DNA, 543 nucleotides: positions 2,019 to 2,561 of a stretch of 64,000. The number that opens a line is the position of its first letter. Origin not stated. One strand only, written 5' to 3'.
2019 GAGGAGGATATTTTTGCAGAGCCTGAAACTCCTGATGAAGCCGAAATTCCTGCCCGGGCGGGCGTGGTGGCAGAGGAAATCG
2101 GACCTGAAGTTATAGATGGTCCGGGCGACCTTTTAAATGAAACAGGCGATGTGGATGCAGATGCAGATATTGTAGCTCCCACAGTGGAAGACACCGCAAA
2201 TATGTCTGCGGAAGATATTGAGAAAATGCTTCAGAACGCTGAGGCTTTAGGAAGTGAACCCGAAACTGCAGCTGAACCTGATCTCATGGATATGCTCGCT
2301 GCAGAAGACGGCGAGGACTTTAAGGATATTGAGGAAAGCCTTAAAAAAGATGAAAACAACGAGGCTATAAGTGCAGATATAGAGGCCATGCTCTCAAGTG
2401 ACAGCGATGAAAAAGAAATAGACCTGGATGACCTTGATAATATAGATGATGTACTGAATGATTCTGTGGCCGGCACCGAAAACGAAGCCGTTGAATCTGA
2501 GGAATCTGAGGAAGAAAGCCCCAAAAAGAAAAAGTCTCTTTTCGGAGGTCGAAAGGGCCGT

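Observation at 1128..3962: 944-aa hyper-acidic, intrinsically disordered N-terminal region anchored by one TM helix to a 210-aa C-terminal domain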

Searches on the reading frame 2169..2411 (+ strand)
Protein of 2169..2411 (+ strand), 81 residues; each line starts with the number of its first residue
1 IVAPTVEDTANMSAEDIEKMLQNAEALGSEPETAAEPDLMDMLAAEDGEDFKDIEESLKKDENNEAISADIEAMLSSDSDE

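Call 82: search_solved_structures(query=A6, max_evalue=10, show_alignments=3)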
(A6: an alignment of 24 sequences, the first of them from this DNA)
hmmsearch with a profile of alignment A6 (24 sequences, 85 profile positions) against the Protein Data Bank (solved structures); distinct sequences matched with E-value up to 10: 31.
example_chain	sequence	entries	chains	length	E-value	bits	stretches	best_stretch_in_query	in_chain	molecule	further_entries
5z8i_A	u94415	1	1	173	0.13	16.1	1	7-38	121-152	Heat shock protein SSA1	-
9r9o_A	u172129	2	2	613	0.24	15.2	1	7-33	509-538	Ribosome-associated molecular chaperone SSB1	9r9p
2p58_B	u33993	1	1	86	0.26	15.1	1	47-80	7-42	Putative type III secretion protein YscF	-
1ckr_A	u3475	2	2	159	0.26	15.1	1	7-39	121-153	HEAT SHOCK SUBSTRATE BINDING DOMAIN OF HSC-70 | PROTEIN (HEAT SHOCK COGNATE 70 KD PROTEIN 1)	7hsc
5xi9_A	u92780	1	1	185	0.3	14.9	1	7-39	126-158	Heat shock 70 kDa protein 1A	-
5xir_A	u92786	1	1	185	0.32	14.8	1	7-38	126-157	Heat shock 70 kDa protein 1A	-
2v7y_A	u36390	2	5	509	0.33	14.8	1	2-37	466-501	CHAPERONE PROTEIN DNAK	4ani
4wv5_A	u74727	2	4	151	0.4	14.5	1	7-39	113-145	Heat shock 70 kDa protein 1A/1B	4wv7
1vkm_A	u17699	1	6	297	0.44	14.4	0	9-27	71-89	conserved hypothetical protein TM1464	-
6jpv_A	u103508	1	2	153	0.44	14.4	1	7-36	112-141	Heat shock 70 kDa protein 1A,Aminoacyl tRNA synthase complex-interacting multifunctional p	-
9dvi_B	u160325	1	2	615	0.48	14.3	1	3-37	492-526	Chaperone protein DnaK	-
6k39_A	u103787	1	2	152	0.48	14.3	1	7-36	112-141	Heat shock 70 kDa protein 1A,Aminoacyl tRNA synthase complex-interacting multifunctional p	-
9s34_H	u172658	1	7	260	0.79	13.6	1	8-39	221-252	Proteasome subunit alpha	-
5xit_E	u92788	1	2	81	0.92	13.4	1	5-43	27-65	E3 ubiquitin-protein ligase RNF168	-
5ydk_A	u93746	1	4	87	0.92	13.4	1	5-43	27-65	E3 ubiquitin-protein ligase RNF168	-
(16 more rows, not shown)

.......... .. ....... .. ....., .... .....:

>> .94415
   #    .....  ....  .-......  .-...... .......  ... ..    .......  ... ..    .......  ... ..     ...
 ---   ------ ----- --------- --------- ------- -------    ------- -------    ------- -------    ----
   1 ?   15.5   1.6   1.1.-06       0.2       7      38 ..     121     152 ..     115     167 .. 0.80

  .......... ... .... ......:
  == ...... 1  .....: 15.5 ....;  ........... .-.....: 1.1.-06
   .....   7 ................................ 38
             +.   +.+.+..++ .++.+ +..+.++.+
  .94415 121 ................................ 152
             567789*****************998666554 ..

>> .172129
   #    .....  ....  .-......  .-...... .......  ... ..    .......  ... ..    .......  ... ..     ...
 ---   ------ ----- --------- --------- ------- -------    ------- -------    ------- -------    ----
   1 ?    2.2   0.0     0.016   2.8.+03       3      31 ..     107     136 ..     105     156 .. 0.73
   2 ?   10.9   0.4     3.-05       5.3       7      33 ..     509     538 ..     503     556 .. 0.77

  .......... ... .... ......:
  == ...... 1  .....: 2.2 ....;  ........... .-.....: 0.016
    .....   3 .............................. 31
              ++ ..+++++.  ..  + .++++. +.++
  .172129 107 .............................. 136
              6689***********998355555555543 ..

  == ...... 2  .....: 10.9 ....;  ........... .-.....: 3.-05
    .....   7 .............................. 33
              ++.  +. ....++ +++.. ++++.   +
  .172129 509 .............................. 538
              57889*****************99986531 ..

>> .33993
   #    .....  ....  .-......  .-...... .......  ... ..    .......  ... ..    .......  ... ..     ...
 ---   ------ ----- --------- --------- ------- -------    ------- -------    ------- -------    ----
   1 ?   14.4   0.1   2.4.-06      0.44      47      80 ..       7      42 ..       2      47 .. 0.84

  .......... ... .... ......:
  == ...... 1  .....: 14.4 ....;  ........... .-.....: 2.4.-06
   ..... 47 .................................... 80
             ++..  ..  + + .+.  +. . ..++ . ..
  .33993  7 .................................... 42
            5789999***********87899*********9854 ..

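Call 83: search_protein_families(library=pfam, alignment_id=A6, max_evalue=10)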
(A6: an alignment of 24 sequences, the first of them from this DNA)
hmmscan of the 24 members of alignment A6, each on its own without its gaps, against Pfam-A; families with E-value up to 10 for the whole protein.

A. member 1, seq(81 aa): 2 families
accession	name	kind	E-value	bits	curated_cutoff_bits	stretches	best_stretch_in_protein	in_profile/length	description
PF19315.5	MC_hydratase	-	0.11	12.1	26.5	1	29-69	184-223/353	Mesaconyl-CoA hydratase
PF12136.13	RNA_pol_Rpo13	-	0.34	11.3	25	1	10-25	19-33/43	RNA polymerase Rpo13 subunit HTH domain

B. families by the number of members that match (of 24 scanned): 33 families (the first 25 are shown)
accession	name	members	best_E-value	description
PF13543.13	SAM_KSR1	6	0.12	SAM like domain present in kinase suppressor RAS 1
PF22618.1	RskA_N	5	0.0023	Anti-sigma-K factor RskA, N-terminal domain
PF03847.19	TFIID_20kDa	3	0.14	Transcription initiation factor TFIID subunit A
PF13499.12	EF-hand_7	2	0.083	EF-hand domain pair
PF00012.26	HSP70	2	0.19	Hsp70 protein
PF15935.10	RnlA_toxin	2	0.86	RNase LS, bacterial toxin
PF24744.1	CARF-assoc_HTH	1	0.0021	CARF-associated HTH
PF16502.10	DUF5059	1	0.0053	Domain of unknown function (DUF5059)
PF18870.6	HEPN_RES_NTD1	1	0.008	HEPN/RES N-terminal domain 1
PF09957.15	VapB_antitoxin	1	0.021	Bacterial antitoxin of type II TA system, VapB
PF08587.17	UBA_2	1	0.033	Ubiquitin associated domain (UBA)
PF10273.14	WGG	1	0.057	Pre-rRNA-processing protein TSR2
PF15646.12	Tox-REase-2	1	0.065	Restriction endonuclease fold toxin 2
PF01369.25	Sec7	1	0.074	Sec7 domain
PF07637.16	PSD5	1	0.077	Protein of unknown function (DUF1595)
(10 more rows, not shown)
